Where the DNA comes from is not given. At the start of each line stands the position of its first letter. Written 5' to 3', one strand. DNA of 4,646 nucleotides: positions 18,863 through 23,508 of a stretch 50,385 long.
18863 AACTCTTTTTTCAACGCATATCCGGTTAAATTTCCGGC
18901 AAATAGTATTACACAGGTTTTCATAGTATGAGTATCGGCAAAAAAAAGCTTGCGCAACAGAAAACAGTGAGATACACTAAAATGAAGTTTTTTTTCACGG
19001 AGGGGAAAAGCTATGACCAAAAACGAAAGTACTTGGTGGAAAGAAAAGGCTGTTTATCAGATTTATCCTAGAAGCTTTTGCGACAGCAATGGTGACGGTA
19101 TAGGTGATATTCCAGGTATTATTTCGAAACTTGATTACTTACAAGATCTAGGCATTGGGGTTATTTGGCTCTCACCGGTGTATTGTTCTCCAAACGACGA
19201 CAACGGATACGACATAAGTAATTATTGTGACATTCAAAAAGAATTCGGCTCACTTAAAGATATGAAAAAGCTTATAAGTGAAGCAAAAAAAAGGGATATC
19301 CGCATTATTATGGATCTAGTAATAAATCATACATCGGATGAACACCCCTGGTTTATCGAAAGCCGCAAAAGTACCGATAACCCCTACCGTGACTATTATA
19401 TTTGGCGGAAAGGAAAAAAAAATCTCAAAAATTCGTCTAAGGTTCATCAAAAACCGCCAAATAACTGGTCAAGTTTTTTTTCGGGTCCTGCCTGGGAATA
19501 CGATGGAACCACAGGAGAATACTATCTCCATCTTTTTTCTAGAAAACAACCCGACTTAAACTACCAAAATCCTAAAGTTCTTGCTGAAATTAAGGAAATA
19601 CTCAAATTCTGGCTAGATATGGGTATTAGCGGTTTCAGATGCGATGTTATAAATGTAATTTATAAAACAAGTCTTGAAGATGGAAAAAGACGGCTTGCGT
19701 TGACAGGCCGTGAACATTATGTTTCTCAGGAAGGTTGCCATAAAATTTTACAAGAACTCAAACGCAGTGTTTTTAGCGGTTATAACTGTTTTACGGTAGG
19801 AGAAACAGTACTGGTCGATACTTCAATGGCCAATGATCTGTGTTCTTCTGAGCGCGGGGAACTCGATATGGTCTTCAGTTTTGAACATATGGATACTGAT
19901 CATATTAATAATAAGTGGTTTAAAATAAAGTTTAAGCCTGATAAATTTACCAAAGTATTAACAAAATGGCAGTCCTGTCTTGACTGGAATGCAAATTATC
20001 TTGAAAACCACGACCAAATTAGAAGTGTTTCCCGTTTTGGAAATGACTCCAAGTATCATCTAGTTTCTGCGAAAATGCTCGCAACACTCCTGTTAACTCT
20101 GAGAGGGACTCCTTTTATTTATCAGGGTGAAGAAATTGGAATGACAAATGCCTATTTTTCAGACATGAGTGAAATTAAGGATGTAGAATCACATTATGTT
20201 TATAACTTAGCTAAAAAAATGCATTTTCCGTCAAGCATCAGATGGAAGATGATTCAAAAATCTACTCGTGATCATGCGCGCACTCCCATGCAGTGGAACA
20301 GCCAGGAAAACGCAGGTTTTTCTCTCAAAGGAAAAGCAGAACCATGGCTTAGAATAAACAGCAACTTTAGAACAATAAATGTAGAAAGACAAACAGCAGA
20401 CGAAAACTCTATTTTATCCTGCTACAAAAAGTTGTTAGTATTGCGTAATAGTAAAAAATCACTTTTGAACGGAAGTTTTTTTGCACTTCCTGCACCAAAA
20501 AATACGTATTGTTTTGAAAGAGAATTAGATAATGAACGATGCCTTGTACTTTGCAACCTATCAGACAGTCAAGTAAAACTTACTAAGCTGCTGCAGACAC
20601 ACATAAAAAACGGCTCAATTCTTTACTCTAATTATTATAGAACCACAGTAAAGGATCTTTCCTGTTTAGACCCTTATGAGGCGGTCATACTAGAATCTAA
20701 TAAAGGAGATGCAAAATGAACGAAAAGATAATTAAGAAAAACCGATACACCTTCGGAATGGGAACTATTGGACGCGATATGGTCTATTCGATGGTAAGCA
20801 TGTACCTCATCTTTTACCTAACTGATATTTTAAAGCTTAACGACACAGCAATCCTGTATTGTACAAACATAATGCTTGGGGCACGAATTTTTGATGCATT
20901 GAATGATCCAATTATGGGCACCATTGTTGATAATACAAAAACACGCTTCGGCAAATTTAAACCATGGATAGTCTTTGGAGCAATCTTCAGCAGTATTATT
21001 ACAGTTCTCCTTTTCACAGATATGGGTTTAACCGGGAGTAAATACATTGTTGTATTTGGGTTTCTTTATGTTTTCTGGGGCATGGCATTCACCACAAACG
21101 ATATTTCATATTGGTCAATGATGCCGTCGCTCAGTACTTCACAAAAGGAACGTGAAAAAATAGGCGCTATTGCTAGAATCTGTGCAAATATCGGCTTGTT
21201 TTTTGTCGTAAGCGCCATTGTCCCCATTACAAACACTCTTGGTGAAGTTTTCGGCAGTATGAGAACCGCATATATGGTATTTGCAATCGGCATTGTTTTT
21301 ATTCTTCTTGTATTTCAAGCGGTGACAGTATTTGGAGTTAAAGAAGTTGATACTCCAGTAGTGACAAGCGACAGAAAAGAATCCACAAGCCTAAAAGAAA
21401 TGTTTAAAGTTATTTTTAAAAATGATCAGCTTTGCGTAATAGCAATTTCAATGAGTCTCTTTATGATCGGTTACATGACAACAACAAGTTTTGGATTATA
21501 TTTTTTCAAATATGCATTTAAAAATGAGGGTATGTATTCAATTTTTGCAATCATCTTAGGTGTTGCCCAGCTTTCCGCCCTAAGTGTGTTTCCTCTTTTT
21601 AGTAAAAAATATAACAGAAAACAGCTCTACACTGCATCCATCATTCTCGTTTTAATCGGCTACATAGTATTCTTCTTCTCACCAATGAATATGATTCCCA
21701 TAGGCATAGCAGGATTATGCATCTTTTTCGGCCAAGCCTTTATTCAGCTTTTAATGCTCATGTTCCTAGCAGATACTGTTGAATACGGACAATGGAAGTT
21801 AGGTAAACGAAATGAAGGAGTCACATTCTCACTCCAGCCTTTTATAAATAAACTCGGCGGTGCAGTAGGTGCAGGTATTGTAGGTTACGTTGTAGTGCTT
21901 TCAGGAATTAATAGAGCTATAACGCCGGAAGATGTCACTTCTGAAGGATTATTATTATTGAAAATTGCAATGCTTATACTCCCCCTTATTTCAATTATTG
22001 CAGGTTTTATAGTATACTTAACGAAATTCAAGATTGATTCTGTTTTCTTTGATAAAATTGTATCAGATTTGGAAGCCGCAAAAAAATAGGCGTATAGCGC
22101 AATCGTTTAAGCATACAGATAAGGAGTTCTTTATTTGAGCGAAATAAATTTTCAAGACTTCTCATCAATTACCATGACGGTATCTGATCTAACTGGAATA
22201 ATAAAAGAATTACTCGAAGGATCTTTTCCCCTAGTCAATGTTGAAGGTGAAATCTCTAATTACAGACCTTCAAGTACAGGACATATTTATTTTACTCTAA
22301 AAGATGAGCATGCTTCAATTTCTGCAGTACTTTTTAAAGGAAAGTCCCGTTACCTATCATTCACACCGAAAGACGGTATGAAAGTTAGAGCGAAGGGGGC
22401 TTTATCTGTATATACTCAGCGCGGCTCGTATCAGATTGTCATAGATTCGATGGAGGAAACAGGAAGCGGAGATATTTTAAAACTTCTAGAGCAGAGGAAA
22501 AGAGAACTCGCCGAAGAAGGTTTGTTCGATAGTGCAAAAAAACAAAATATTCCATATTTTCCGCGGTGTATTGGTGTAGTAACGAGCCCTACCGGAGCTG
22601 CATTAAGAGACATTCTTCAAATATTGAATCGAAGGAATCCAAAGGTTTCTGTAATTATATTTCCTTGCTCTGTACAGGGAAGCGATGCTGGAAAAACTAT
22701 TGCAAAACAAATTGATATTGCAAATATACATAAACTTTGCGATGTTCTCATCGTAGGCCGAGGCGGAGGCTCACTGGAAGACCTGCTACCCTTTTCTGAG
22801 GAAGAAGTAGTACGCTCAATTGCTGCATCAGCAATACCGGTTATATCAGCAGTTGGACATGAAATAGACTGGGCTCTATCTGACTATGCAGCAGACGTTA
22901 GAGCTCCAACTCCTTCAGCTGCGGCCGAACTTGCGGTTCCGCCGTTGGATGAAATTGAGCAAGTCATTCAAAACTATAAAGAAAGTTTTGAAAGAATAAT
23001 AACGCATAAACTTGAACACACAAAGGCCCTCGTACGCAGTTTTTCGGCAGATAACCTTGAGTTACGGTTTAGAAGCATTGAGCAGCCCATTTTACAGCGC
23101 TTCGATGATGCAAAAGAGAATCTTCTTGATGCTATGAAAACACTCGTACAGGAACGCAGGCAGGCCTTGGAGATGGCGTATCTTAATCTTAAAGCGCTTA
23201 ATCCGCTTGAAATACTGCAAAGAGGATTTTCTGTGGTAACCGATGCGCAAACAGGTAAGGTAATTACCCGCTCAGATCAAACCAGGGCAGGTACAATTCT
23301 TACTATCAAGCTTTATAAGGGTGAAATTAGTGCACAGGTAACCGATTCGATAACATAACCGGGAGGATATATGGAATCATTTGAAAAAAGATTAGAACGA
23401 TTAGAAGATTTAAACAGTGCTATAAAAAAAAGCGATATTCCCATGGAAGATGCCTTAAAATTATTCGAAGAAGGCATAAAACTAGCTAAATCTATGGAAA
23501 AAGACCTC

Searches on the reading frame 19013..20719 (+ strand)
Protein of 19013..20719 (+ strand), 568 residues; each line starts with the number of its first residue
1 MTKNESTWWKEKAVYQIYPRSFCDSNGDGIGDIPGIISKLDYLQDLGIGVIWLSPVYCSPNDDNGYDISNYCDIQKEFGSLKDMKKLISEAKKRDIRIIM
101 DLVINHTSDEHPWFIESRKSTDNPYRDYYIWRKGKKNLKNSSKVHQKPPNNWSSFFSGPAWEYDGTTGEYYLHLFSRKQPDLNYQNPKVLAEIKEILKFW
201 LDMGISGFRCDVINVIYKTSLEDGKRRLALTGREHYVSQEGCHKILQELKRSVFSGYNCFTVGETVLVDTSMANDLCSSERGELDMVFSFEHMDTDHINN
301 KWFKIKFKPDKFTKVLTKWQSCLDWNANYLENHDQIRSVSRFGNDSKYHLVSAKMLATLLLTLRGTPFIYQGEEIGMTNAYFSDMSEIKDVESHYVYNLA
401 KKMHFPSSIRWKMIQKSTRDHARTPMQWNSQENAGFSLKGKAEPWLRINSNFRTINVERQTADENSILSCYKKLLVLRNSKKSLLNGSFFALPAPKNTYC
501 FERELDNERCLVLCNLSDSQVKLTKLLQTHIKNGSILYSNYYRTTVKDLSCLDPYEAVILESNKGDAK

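Call 28: search_protein_families(library=pfam, proteins=[window:19013-20719:+], max_evalue=0.0001)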
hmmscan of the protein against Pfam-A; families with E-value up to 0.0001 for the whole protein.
window:19013-20719:+ (568 aa): 2 families
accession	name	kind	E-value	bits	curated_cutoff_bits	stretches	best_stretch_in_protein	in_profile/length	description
PF00128.31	Alpha-amylase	-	6.5e-148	494.1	22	1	16-487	1-446/446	Alpha amylase, catalytic domain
PF23915.1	SusG_C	-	7.1e-05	23.5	27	0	501-559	4-62/62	Alpha-amylase SusG C-terminal domain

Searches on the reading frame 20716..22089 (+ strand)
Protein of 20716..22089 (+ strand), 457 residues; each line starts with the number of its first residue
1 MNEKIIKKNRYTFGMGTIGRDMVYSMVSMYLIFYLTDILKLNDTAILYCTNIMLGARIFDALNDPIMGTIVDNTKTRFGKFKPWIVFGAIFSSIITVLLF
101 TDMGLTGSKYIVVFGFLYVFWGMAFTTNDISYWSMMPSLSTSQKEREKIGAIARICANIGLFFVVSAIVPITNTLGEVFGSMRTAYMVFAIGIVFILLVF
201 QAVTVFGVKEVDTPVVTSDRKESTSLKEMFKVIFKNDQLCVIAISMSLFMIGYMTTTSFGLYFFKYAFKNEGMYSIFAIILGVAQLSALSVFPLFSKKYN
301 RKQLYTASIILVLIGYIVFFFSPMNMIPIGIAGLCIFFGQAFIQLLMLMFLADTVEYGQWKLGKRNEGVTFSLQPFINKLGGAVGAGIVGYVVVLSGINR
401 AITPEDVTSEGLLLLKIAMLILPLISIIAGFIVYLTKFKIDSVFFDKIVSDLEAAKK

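Call 28: search_protein_families(library=pfam, proteins=[window:20716-22089:+], max_evalue=0.0001)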
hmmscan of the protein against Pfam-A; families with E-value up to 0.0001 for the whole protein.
window:20716-22089:+ (457 aa): 2 families
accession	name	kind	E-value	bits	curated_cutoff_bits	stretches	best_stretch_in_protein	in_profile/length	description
PF13347.12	MFS_2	-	1.1e-78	265.1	27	1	13-441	2-426/427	MFS/sugar transport protein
PF07690.21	MFS_1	-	9.2e-13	48.2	33.4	1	141-386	114-347/347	Major Facilitator Superfamily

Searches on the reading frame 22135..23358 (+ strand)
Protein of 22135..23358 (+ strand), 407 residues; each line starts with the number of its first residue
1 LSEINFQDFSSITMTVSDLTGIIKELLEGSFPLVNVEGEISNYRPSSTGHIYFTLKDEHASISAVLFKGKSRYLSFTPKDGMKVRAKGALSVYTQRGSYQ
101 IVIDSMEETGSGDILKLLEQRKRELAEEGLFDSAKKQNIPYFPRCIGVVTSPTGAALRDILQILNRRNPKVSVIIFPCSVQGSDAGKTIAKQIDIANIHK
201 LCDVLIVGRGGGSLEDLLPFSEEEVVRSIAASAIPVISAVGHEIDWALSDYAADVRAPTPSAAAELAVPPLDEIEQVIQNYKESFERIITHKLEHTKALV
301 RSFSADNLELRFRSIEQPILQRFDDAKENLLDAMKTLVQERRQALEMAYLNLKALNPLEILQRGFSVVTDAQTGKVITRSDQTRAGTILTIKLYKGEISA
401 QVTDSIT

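Call 28: search_protein_families(library=pfam, proteins=[window:22135-23358:+], max_evalue=0.0001)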
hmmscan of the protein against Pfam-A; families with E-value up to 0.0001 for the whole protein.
window:22135-23358:+ (407 aa): 3 families
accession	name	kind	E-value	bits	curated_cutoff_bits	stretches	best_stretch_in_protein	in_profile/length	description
PF02601.20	Exonuc_VII_L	-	2.9e-89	300.1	35.9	2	130-346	1-215/315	Exonuclease VII, large subunit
PF13742.12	tRNA_anti_2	-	5.5e-31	107.1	27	1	14-107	1-95/95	OB-fold nucleic acid binding domain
PF01336.31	tRNA_anti-codon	-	1.6e-13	50.8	27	1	34-107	1-73/75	OB-fold nucleic acid binding domain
